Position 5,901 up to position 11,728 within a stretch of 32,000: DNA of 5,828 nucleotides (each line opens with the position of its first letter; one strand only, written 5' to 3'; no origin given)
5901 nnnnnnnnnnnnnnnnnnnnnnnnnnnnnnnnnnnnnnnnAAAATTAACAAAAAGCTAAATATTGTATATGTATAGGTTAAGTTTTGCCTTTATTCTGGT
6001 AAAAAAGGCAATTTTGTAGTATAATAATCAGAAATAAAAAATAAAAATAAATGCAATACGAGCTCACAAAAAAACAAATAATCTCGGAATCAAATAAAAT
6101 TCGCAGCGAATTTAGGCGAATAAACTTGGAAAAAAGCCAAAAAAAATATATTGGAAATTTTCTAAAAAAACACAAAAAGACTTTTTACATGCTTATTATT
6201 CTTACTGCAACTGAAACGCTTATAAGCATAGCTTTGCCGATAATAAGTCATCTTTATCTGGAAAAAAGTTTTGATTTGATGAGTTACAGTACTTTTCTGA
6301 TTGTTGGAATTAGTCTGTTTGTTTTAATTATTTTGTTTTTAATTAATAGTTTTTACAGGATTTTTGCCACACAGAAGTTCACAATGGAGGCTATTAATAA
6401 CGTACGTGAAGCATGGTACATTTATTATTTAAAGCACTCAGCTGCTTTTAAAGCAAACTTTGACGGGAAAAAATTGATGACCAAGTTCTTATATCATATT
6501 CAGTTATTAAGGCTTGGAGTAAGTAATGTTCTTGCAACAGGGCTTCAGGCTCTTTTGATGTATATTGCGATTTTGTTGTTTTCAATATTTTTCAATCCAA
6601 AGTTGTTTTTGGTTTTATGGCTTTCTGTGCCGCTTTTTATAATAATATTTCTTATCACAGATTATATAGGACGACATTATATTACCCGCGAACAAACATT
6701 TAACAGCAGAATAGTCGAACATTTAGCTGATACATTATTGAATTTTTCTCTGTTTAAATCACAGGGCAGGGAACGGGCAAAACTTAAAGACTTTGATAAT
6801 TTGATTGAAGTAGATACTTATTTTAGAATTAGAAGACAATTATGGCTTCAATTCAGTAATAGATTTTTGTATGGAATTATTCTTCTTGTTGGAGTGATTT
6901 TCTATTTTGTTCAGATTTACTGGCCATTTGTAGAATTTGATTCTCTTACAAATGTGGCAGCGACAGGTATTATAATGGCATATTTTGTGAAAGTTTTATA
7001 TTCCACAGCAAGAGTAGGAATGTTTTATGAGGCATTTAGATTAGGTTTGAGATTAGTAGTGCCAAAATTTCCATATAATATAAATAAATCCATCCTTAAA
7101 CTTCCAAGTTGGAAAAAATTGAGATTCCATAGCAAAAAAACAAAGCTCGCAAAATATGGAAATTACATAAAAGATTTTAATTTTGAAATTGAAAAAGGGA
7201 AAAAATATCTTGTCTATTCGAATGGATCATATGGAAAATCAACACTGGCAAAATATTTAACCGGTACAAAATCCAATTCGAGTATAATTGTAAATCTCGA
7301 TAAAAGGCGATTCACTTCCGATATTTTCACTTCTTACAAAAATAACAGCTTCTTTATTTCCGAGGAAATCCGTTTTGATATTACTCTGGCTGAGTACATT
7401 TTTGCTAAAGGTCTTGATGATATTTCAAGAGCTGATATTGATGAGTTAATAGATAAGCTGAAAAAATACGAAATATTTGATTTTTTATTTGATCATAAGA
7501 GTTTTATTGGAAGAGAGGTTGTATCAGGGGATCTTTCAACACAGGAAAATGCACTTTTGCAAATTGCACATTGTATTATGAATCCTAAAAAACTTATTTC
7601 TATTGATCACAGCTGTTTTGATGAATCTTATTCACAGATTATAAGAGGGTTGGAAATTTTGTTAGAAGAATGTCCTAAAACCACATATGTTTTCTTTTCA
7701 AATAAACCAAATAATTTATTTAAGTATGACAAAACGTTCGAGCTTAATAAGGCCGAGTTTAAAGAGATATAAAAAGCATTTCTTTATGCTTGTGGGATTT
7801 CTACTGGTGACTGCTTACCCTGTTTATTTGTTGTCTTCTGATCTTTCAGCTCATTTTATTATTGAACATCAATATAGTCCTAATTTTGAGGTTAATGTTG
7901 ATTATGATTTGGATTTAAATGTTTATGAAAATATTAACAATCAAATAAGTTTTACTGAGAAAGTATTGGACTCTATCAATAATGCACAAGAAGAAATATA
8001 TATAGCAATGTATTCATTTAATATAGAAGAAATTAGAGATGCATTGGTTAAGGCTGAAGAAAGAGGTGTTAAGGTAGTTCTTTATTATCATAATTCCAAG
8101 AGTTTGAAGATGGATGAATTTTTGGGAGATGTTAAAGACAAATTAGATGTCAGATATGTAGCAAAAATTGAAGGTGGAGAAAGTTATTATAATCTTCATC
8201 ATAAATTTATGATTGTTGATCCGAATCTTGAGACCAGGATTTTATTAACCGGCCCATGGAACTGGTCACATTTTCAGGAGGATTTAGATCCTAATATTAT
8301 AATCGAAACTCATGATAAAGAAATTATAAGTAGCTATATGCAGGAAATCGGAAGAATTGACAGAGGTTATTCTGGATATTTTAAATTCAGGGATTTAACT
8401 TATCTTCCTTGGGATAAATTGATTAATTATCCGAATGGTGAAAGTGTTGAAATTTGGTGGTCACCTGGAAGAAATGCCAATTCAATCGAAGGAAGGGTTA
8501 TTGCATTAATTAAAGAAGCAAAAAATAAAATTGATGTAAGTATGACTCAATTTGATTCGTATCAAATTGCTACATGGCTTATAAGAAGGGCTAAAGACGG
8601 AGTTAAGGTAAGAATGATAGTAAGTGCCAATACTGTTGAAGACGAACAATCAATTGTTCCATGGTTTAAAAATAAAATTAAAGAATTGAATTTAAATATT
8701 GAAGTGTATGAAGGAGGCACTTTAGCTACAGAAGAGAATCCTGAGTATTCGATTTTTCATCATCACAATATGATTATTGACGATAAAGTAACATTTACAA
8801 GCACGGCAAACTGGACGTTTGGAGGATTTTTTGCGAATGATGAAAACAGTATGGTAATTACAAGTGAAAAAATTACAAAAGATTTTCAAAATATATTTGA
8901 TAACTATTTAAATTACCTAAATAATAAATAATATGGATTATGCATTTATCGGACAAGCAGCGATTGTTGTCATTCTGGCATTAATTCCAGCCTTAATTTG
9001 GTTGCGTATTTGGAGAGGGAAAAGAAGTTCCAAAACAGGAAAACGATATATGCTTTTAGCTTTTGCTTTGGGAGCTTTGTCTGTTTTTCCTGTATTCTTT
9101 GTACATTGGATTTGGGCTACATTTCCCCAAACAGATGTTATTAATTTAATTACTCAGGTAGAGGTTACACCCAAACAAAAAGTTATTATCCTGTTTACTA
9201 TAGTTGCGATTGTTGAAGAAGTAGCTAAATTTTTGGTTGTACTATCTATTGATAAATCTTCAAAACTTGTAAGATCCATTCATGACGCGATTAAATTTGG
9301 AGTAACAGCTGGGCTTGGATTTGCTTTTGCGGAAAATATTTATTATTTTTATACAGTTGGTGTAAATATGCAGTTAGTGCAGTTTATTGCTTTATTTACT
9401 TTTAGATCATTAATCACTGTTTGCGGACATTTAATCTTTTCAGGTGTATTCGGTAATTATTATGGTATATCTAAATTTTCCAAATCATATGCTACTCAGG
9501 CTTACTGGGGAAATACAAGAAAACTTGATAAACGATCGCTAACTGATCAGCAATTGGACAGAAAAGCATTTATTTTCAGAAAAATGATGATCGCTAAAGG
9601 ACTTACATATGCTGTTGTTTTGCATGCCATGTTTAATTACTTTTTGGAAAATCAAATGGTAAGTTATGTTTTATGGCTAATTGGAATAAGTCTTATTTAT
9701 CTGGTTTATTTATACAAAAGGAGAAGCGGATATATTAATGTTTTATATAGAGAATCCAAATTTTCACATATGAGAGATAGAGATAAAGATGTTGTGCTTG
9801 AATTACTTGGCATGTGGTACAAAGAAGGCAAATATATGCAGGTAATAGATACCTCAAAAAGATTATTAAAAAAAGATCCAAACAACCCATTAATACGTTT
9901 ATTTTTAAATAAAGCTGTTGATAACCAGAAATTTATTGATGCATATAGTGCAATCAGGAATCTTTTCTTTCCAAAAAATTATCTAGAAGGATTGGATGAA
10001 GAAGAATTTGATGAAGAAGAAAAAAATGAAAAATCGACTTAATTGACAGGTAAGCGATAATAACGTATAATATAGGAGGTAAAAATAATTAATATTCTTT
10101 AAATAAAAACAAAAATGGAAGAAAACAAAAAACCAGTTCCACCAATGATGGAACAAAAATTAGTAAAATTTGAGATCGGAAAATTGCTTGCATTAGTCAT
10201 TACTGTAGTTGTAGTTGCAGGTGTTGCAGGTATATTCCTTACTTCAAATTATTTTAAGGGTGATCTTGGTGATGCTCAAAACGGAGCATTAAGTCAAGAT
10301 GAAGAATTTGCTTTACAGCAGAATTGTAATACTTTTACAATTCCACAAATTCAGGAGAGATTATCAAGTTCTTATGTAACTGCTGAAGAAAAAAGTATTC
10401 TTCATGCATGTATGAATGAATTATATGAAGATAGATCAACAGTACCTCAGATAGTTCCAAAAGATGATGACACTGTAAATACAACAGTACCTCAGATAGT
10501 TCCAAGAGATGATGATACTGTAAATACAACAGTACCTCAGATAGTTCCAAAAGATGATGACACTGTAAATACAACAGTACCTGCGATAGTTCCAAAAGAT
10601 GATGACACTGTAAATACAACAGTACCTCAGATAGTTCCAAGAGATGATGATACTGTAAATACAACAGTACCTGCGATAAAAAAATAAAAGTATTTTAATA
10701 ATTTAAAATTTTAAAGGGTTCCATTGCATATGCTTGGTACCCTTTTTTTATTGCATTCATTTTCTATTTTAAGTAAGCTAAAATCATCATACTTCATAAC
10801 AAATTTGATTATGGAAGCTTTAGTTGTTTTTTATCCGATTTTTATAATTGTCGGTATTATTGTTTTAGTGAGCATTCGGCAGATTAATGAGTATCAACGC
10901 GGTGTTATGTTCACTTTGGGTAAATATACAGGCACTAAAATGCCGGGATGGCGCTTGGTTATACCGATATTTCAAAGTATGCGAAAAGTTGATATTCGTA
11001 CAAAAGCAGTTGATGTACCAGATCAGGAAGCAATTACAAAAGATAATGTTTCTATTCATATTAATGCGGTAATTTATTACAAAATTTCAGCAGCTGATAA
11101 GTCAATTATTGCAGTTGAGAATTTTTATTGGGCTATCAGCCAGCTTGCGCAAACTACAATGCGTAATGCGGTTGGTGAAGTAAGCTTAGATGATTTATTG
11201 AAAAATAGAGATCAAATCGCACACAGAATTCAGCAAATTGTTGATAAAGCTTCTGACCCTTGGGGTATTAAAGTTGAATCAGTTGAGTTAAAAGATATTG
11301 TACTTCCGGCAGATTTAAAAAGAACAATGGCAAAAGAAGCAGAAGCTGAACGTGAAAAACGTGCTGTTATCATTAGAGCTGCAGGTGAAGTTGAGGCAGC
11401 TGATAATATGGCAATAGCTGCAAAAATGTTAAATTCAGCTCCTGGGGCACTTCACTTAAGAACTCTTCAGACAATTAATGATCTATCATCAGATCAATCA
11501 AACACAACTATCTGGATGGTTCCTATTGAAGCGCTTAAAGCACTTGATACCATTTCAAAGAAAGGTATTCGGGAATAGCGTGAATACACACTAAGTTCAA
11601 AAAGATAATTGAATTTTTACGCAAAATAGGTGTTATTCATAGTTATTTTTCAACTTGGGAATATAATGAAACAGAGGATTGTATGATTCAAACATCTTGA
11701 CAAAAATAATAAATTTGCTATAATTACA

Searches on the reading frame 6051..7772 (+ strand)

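Call 7: search_protein_families(library=pfam, proteins=[window:6051-7772:+], max_evalue=0.01)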
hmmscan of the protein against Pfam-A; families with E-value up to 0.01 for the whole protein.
window:6051-7772:+ (573 aa): 2 families
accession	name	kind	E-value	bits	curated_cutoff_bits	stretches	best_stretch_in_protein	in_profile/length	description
PF00664.28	ABC_membrane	-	7.5e-11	42.7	28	1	47-291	3-245/274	ABC transporter transmembrane region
PF00005.33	ABC_tran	-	4.4e-07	31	25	1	374-519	2-133/137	ABC transporter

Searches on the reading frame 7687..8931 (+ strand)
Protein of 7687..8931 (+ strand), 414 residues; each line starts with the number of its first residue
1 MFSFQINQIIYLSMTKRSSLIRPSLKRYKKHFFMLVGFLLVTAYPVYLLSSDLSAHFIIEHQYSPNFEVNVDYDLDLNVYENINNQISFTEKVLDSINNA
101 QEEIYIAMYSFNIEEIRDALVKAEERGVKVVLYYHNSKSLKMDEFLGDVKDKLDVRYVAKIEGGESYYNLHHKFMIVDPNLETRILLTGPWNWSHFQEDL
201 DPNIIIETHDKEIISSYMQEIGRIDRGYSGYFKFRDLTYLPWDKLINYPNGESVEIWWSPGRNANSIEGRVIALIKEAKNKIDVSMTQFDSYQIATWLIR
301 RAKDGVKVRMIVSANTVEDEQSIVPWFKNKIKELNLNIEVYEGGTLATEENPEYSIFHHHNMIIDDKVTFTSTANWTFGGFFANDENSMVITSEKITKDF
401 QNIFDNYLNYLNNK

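Call 7: search_protein_families(library=pfam, proteins=[window:7687-8931:+], max_evalue=0.01)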
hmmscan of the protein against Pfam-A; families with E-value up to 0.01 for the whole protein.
window:7687-8931:+ (414 aa): 3 families
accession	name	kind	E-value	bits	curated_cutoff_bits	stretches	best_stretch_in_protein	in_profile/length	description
PF13091.12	PLDc_2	-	4.7e-39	133.7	27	2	271-406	1-130/132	PLD-like domain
PF11495.14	Regulator_TrmB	-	2.5e-12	47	22.2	1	83-147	5-69/233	Archaeal transcriptional regulator TrmB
PF00614.28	PLDc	-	7.4e-05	23.1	21.9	0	362-378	10-26/28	Phospholipase D Active site motif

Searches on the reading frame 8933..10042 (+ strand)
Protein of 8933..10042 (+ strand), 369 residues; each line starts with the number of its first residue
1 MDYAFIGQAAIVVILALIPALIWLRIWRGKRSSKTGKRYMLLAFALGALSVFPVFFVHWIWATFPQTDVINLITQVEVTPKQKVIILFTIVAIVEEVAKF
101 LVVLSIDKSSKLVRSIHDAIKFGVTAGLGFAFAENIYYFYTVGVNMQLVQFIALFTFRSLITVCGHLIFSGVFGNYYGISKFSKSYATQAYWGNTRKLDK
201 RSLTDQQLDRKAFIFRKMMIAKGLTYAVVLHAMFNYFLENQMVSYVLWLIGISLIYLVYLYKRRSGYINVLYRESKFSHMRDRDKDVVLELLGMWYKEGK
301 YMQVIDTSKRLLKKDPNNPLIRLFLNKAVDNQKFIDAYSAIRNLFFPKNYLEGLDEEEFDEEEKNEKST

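Call 7: search_protein_families(library=pfam, proteins=[window:8933-10042:+], max_evalue=0.01)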
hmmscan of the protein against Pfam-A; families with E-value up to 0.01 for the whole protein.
window:8933-10042:+ (369 aa): 1 family
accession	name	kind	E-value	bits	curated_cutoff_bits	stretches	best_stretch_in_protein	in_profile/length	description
PF13367.11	PrsW-protease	-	1.5e-24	87.1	23.5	1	37-250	3-184/196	PrsW family intramembrane metalloprotease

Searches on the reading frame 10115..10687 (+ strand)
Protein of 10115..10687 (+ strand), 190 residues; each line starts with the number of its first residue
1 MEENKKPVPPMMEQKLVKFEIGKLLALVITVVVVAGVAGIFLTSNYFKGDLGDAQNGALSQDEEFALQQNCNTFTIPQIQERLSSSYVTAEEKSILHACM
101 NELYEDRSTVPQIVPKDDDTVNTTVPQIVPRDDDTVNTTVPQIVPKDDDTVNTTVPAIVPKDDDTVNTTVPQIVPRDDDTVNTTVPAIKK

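Call 7: search_protein_families(library=pfam, proteins=[window:10115-10687:+], max_evalue=0.01)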
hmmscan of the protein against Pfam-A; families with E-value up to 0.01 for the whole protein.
window:10115-10687:+ (190 aa): 1 family
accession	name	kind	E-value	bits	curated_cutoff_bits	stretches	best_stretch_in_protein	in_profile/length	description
PF18898.5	DUF5654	-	0.0087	16.5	23.8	0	134-159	27-52/71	Family of unknown function (DUF5654)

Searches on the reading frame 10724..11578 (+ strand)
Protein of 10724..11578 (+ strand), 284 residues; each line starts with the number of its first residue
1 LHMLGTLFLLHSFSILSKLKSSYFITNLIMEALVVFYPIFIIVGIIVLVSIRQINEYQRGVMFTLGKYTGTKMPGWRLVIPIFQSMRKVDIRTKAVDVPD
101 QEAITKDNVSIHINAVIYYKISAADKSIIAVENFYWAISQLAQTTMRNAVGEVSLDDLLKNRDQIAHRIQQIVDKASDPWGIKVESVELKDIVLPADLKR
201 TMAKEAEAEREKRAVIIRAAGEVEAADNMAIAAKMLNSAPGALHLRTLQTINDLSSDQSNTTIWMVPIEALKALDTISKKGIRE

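Call 7: search_protein_families(library=pfam, proteins=[window:10724-11578:+], max_evalue=0.01)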
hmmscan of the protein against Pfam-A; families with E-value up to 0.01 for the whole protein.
window:10724-11578:+ (284 aa): 2 families
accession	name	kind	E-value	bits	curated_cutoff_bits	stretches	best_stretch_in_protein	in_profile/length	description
PF01145.31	Band_7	-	1.2e-41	143.1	23.6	1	53-222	2-175/176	SPFH domain / Band 7 family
PF13421.11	Band_7_1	-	0.00017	21.7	24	1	144-207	143-208/211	SPFH domain-Band 7 family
